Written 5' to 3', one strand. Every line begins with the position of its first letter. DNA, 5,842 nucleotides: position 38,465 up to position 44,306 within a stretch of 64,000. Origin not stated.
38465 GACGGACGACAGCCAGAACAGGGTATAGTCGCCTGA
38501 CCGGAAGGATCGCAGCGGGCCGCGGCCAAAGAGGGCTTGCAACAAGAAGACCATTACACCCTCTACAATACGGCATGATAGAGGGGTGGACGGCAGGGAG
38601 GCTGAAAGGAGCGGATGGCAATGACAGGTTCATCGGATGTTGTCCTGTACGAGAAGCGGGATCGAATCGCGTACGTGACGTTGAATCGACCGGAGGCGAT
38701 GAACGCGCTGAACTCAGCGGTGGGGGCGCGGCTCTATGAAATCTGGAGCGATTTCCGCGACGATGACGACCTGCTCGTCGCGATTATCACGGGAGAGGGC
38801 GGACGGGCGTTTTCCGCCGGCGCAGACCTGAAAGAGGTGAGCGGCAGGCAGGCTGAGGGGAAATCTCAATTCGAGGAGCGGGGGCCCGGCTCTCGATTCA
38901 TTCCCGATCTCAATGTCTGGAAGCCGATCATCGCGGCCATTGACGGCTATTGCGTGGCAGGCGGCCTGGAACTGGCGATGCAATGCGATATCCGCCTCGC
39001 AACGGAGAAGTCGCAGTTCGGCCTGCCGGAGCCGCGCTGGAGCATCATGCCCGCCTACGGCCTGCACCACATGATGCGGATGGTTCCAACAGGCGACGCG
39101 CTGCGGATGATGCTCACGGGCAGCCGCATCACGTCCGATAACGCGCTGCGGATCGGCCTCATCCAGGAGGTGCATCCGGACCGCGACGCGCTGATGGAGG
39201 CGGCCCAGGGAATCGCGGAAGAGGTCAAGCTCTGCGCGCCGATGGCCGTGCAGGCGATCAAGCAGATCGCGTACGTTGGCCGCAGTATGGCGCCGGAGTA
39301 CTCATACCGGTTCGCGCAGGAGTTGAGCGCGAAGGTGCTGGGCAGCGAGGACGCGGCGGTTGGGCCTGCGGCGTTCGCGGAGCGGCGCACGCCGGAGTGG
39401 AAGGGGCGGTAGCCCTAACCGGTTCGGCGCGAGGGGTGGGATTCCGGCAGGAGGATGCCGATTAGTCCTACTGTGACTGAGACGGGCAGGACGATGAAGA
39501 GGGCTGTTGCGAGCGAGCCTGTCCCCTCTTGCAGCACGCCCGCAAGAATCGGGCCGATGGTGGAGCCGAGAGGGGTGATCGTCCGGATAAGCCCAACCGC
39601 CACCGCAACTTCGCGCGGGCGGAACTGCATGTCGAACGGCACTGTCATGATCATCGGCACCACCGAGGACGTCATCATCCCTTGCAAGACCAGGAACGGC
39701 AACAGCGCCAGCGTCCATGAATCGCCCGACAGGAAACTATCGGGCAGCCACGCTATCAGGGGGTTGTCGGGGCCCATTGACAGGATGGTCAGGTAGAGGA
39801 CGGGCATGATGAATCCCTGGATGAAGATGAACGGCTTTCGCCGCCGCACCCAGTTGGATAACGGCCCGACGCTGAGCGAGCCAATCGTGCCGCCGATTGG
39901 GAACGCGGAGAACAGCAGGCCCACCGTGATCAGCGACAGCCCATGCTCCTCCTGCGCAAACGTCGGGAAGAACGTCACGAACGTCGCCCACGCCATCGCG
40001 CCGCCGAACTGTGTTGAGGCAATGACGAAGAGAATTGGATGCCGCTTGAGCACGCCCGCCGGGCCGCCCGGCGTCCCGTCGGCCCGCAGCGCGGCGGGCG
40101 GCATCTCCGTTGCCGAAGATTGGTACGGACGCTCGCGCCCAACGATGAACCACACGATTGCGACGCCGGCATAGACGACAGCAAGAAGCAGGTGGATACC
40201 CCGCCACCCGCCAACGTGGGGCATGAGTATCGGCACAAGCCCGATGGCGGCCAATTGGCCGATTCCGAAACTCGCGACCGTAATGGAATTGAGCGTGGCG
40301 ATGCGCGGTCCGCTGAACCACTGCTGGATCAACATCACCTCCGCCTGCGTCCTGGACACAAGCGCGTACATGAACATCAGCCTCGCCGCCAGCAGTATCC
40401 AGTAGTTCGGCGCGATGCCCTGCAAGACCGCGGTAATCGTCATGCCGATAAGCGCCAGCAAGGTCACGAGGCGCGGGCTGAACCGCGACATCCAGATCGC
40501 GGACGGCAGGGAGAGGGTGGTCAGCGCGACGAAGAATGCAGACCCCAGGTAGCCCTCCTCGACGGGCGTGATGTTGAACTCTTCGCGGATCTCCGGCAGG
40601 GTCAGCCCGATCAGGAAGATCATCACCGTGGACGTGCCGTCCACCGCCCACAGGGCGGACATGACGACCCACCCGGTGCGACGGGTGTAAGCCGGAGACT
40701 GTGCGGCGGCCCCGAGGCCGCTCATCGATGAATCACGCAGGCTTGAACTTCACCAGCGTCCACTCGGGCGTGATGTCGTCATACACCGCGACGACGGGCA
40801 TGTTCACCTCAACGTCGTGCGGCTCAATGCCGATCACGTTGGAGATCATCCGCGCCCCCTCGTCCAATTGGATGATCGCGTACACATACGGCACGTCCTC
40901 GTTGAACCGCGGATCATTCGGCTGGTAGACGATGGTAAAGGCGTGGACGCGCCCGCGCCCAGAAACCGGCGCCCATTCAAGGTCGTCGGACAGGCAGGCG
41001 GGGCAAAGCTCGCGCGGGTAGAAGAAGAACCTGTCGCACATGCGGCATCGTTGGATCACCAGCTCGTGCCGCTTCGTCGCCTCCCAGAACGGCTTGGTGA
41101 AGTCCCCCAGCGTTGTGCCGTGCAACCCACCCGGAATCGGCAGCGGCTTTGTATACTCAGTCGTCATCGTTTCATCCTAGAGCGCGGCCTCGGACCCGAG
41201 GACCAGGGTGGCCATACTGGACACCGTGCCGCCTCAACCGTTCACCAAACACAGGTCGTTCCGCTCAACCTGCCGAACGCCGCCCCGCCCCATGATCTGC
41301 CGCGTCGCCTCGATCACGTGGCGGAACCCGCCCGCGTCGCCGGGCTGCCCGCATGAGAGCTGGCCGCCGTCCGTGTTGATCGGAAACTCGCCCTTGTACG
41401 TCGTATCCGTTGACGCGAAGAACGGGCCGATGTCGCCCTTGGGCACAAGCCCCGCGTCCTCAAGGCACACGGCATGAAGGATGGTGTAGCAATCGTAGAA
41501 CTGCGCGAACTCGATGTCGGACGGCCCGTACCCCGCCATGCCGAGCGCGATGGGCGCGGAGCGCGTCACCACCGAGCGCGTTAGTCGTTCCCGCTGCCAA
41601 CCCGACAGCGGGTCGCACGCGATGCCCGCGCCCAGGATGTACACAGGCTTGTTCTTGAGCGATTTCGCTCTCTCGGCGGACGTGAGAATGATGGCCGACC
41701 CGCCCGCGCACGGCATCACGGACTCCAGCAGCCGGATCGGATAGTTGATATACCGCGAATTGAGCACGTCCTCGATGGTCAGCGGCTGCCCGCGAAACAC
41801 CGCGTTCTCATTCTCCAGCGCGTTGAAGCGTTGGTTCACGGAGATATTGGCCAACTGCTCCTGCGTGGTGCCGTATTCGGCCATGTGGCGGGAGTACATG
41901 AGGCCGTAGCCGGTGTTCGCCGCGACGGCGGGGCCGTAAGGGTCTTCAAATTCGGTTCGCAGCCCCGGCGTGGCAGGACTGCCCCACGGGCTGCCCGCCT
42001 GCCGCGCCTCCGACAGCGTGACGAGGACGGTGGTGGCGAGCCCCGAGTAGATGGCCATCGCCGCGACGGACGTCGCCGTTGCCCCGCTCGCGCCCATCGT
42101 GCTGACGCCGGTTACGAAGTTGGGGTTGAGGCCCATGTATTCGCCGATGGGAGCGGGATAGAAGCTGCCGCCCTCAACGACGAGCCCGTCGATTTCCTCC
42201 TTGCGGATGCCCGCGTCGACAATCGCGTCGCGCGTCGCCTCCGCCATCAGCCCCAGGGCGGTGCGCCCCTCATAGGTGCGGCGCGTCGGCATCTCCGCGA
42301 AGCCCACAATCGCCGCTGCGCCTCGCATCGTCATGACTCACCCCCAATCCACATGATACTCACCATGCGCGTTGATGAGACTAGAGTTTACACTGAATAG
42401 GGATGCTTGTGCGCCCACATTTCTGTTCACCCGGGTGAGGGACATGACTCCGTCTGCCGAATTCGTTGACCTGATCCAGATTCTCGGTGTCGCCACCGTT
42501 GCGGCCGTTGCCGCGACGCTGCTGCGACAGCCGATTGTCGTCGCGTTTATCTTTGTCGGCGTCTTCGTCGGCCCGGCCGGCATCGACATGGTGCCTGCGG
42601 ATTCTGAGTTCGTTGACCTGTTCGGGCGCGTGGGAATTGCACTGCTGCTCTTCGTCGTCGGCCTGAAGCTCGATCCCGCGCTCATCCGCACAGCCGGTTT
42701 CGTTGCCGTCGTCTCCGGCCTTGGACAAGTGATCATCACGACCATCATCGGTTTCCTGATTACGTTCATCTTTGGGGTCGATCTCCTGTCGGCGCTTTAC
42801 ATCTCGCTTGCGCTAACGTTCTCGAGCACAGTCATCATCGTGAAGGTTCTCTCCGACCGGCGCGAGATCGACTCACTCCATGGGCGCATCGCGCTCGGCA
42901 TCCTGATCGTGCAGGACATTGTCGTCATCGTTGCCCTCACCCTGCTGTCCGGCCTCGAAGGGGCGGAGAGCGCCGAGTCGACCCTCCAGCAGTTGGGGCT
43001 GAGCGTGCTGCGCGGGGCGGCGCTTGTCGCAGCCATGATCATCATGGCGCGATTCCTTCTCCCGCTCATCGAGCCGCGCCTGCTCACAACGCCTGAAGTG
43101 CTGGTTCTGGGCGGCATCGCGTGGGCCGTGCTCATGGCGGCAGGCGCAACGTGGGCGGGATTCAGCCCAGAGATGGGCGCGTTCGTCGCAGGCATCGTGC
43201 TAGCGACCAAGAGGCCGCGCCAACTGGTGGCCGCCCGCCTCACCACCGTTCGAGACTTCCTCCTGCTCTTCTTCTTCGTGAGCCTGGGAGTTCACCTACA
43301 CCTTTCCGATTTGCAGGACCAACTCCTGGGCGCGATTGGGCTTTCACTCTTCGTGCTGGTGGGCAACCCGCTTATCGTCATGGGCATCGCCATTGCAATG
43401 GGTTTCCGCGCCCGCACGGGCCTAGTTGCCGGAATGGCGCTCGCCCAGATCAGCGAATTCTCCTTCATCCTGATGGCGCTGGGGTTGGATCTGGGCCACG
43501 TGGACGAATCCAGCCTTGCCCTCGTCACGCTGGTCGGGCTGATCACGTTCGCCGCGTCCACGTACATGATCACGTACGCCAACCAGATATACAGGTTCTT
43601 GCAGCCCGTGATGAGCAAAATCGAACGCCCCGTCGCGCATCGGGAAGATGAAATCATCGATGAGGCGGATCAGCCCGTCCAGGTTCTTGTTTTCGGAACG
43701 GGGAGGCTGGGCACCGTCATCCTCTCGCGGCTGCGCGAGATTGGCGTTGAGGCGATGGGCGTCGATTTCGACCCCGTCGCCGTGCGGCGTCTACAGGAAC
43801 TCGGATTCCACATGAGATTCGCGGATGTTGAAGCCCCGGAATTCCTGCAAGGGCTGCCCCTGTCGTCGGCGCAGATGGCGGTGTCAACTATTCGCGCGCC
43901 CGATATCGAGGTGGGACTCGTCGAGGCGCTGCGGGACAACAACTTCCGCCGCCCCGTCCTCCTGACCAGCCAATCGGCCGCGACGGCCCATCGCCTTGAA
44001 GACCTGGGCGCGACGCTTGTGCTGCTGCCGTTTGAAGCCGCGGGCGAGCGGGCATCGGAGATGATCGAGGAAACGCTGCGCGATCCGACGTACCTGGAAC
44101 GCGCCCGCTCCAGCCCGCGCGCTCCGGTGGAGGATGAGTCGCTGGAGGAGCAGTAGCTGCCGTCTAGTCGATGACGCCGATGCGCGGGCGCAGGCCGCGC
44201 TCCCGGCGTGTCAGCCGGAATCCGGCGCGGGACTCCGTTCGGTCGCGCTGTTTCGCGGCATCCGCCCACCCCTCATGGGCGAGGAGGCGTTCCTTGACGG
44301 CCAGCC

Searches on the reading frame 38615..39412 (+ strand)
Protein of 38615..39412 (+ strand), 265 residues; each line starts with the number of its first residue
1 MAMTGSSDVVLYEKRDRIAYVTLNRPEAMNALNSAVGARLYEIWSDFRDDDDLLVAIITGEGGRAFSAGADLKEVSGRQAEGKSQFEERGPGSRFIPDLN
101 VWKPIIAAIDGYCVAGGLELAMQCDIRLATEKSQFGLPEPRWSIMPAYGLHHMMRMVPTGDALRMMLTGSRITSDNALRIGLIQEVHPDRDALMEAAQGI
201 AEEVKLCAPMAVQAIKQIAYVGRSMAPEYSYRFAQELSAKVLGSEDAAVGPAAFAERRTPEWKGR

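Call 53: search_protein_families(library=pfam, max_evalue=0.00001, proteins=[window:38615-39412:+])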
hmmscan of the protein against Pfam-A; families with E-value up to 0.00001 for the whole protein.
window:38615-39412:+ (265 aa): 2 families
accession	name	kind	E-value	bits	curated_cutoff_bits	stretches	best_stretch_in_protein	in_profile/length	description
PF00378.25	ECH_1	-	2.4e-50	171.6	27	1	14-264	2-250/251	Enoyl-CoA hydratase/isomerase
PF16113.10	ECH_2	-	5.1e-30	105.5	27.2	1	19-191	2-176/335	Enoyl-CoA hydratase/isomerase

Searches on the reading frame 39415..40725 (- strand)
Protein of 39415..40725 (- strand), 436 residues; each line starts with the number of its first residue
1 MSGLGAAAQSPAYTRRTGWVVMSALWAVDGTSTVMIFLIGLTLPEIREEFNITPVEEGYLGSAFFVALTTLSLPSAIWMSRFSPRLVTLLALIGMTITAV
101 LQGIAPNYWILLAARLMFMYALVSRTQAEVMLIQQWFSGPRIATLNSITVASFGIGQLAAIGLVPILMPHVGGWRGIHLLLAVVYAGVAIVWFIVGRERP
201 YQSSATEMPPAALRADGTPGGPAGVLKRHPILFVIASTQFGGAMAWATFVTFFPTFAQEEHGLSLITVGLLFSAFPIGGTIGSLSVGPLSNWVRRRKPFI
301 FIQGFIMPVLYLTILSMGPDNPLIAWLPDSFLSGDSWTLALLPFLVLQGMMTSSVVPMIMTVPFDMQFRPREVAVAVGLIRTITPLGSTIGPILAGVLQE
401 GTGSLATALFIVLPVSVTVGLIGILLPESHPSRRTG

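Call 53: search_protein_families(library=pfam, max_evalue=0.00001, proteins=[window:39415-40725:-])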
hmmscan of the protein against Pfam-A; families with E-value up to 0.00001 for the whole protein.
window:39415-40725:- (436 aa): 1 family
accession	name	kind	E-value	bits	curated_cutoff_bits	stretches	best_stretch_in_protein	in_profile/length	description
PF07690.21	MFS_1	-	1.9e-40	139.3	33.4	2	32-327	8-299/347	Major Facilitator Superfamily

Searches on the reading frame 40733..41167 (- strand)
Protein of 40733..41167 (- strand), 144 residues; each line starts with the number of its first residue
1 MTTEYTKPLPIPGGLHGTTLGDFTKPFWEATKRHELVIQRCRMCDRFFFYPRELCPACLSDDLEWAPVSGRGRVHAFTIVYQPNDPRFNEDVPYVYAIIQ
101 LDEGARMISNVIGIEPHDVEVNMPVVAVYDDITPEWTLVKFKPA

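Call 53: search_protein_families(library=pfam, max_evalue=0.00001, proteins=[window:40733-41167:-])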
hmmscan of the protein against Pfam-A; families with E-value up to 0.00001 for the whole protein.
window:40733-41167:- (144 aa): 2 families
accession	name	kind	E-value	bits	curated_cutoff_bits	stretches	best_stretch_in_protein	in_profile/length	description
PF01796.24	OB_ChsH2_C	-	8.4e-21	74.1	27.1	1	65-129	1-64/65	ChsH2, C-terminal OB-fold domain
PF12172.15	zf-ChsH2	-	1.4e-14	54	23.2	1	28-64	1-37/37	ChsH2, rubredoxin-like zinc ribbon domain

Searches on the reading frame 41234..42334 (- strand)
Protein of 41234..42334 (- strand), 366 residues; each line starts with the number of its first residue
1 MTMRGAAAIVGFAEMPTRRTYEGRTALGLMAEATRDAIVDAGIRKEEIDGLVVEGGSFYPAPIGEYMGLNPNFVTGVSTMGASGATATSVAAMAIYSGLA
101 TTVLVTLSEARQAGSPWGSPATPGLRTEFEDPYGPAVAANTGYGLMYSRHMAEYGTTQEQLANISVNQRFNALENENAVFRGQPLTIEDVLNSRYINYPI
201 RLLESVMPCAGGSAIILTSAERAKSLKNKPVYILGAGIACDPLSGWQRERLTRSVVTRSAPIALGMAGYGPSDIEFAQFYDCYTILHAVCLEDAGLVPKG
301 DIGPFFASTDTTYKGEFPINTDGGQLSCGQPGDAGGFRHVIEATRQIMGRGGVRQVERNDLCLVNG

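Call 53: search_protein_families(library=pfam, max_evalue=0.00001, proteins=[window:41234-42334:-])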
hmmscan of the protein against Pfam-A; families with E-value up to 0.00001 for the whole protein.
window:41234-42334:- (366 aa): 1 family
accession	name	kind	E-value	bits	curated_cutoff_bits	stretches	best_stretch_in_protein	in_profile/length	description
PF22691.2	Thiolase_C_1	-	2.4e-37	128.3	28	1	243-366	7-129/144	Thiolase C-terminal domain-like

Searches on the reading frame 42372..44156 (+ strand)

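Call 53: search_protein_families(library=pfam, max_evalue=0.00001, proteins=[window:42372-44156:+])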
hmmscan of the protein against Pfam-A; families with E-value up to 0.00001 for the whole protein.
window:42372-44156:+ (594 aa): 2 families
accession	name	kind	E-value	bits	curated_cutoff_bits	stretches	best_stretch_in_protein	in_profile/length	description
PF00999.27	Na_H_Exchanger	-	1.7e-50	172.4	26.2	1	41-394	4-363/375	Sodium/hydrogen exchanger, transmembrane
PF02254.24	TrkA_N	-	6.3e-13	49.5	23.8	1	438-553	1-116/116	TrkA-N domain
